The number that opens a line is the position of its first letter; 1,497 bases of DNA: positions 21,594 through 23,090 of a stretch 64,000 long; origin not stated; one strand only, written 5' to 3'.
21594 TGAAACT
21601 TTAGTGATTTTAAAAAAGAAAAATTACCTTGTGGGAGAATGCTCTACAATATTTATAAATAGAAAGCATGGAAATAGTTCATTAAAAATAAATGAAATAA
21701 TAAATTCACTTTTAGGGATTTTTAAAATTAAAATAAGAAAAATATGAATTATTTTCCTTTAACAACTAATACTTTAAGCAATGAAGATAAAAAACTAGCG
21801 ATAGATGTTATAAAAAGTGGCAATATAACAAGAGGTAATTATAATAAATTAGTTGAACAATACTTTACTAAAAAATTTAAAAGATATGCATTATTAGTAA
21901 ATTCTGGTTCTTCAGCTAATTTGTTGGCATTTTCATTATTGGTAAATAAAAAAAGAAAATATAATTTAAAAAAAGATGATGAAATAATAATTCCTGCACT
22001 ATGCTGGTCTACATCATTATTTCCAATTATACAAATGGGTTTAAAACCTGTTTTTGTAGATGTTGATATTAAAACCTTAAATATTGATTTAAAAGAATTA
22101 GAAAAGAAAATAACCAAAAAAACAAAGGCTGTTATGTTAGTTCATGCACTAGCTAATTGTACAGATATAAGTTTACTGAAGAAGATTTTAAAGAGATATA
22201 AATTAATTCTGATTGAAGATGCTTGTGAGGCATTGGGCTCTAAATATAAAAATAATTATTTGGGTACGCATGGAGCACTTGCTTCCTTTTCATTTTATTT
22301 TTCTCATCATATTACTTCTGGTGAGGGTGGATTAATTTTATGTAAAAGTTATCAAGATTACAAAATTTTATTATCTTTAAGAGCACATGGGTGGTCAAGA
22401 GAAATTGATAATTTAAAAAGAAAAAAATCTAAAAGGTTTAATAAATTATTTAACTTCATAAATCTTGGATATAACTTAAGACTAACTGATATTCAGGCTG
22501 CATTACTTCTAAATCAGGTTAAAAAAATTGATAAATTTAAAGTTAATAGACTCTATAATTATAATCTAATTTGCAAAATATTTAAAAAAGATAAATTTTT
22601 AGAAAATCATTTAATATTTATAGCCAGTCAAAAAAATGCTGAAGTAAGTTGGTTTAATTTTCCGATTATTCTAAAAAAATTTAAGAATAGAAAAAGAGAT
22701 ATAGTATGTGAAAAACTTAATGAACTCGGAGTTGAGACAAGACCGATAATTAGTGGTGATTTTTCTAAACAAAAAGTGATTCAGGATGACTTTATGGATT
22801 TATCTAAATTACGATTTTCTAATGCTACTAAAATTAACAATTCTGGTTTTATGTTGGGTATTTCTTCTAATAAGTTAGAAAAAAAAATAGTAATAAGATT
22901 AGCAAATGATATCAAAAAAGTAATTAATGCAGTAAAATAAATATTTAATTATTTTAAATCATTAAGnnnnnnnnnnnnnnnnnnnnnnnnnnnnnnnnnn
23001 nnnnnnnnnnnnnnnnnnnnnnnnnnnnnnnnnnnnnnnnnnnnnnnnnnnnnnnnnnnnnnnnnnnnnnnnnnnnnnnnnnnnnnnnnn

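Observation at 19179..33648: Two parallel DPM1-like GT2 + sugar-tailoring + giant membrane protein modules: candidate Arn/Gtr-style lipid-linked periplasmic glycosylation systems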

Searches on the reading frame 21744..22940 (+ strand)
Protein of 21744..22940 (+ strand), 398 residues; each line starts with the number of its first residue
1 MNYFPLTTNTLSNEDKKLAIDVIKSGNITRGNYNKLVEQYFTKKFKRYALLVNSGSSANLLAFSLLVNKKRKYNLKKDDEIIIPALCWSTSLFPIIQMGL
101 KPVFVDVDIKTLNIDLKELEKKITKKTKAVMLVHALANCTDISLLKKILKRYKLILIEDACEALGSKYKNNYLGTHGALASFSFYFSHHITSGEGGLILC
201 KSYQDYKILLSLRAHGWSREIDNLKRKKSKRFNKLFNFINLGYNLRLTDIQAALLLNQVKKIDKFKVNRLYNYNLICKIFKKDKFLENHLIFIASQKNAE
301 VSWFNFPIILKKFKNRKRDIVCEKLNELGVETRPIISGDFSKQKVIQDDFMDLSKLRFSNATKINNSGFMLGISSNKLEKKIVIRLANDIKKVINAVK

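Call 5: search_protein_families(library=pfam, proteins=[window:21744-22940:+], max_evalue=0.01)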
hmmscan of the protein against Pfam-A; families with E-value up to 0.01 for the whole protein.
window:21744-22940:+ (398 aa): 3 families
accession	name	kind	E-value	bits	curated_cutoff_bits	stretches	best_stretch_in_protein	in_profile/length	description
PF01041.23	DegT_DnrJ_EryC1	-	7e-75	252.9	19.8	1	12-376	4-346/360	DegT/DnrJ/EryC1/StrS aminotransferase family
PF00155.27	Aminotran_1_2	-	4.1e-05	23.4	19.7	1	35-133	49-153/361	Aminotransferase class I and II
PF00266.25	Aminotran_5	-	0.00014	21.4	21.5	1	63-166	74-182/371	Aminotransferase class-V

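Call 11: search_protein_families(library=ncbifam, proteins=[window:21744-22940:+], max_evalue=0.001)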
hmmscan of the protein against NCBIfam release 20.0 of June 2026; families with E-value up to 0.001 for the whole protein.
window:21744-22940:+ (398 aa): 14 families
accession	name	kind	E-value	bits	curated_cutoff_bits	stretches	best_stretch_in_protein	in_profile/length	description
NF011936.0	PRK15407.1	equivalog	1.1e-83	281.4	423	1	6-395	39-437/440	lipopolysaccharide biosynthesis protein RfbH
TIGR03588.1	PseC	equivalog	2e-53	181.6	423.5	1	4-332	2-323/380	UDP-4-amino-4,6-dideoxy-N-acetyl-beta-L-altrosamine transaminase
TIGR04181.1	NHT_00031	hypoth_equivalog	2.3e-44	151.8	420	1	5-337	2-327/359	LegC family aminotransferase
NF008687.0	PRK11706.1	equivalog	1.4e-43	149.1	375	1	15-330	13-314/375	dTDP-4-amino-4,6-dideoxygalactose transaminase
NF008658.2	PRK11658.1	equivalog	1.6e-42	145.5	631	1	2-269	3-260/379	UDP-4-amino-4-deoxy-L-arabinose aminotransferase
TIGR02379.1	ECA_wecE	subfamily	2.9e-33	115.2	434.85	1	19-320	17-307/376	dTDP-4-amino-4,6-dideoxy-D-glucose transaminase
TIGR04427.1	PLP_DesI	equivalog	8e-21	74.6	650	1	79-222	91-234/390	dTDP-4-dehydro-6-deoxyglucose aminotransferase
NF005817.0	PRK07683.1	equivalog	1.2e-08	34.1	575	1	75-157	110-191/387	aminotransferase A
NF041091.1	asp_aminotase_Arch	equivalog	2e-05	23.6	550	1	75-154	108-187/376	aspartate aminotransferase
NF005305.0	PRK06836.1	equivalog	3.2e-05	23.3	376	1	37-143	88-186/396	pyridoxal phosphate-dependent aminotransferase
NF005816.0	PRK07682.1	equivalog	6.4e-05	21.7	620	1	74-162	110-205/390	aminotransferase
TIGR01979.1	sufS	subfamily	0.0004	19.4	475.1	1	53-165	88-201/403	SufS family cysteine desulfurase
NF004975.0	PRK06348.1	equivalog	0.00063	18.8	549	1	75-158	110-193/384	pyridoxal phosphate-dependent aminotransferase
NF012025.0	PRK15481.1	equivalog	0.00065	18.5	573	0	74-153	162-239/432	MocR-like B6 salvage transcription factor PtsJ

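Call 47: search_solved_structures(query=window:21744-22937:+, max_evalue=1e-20, show_alignments=2)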
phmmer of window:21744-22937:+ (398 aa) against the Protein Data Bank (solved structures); distinct sequences matched with E-value up to 1e-20: 34.
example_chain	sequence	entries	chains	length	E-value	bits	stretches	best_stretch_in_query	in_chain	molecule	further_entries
2gms_A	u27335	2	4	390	8.1e-73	248.7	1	3-373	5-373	Putative pyridoxamine 5-phosphate-dependent dehydrase, Wbdk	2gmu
3b8x_A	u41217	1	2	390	9.3e-72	245.2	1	3-373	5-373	Pyridoxamine 5-phosphate-dependent dehydrase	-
2r0t_A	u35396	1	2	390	1.8e-71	244.3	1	3-373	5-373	Pyridoxamine 5-phosphate-dependent dehydrase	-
3gr9_A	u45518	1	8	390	5.4e-71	242.7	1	3-373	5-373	ColD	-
3bcx_A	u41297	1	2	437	5.5e-57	196.6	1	9-374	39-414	CDP-6-deoxy-L-threo-D-glycero-4-hexulose-3-dehydrase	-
3bb8_A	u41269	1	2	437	9.8e-56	192.5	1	9-374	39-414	CDP-4-keto-6-deoxy-D-glucose-3-dehydrase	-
7b0m_AAA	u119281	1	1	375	4.7e-35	124.5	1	69-337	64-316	Sugar aminotransferase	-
9wvy_A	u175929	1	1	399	2.6e-33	118.7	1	17-255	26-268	Putative NDP-4-keto-6-deoxyglucose-3-dehydratase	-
1mdo_A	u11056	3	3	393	1.5e-30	109.7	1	3-269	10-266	ArnB aminotransferase | UDP-4-amino-4-deoxy-L-arabinose--oxoglutarate aminotransferase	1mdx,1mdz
4oca_A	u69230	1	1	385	1.9e-30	109.3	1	3-269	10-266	UDP-4-amino-4-deoxy-L-arabinose--oxoglutarate aminotransferase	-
3bn1_A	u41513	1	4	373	2.6e-30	108.8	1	74-336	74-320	Perosamine synthetase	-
3dr7_A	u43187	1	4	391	3.1e-30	108.6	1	74-336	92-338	Putative perosamine synthetase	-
3dr4_A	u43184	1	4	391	4.2e-30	108.2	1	74-336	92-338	Putative perosamine synthetase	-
7b0d_A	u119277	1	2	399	1.2e-29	106.7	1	35-333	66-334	Glutamine--scyllo-inositol transaminase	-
3frk_A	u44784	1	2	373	7.7e-28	100.7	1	60-329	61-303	QdtB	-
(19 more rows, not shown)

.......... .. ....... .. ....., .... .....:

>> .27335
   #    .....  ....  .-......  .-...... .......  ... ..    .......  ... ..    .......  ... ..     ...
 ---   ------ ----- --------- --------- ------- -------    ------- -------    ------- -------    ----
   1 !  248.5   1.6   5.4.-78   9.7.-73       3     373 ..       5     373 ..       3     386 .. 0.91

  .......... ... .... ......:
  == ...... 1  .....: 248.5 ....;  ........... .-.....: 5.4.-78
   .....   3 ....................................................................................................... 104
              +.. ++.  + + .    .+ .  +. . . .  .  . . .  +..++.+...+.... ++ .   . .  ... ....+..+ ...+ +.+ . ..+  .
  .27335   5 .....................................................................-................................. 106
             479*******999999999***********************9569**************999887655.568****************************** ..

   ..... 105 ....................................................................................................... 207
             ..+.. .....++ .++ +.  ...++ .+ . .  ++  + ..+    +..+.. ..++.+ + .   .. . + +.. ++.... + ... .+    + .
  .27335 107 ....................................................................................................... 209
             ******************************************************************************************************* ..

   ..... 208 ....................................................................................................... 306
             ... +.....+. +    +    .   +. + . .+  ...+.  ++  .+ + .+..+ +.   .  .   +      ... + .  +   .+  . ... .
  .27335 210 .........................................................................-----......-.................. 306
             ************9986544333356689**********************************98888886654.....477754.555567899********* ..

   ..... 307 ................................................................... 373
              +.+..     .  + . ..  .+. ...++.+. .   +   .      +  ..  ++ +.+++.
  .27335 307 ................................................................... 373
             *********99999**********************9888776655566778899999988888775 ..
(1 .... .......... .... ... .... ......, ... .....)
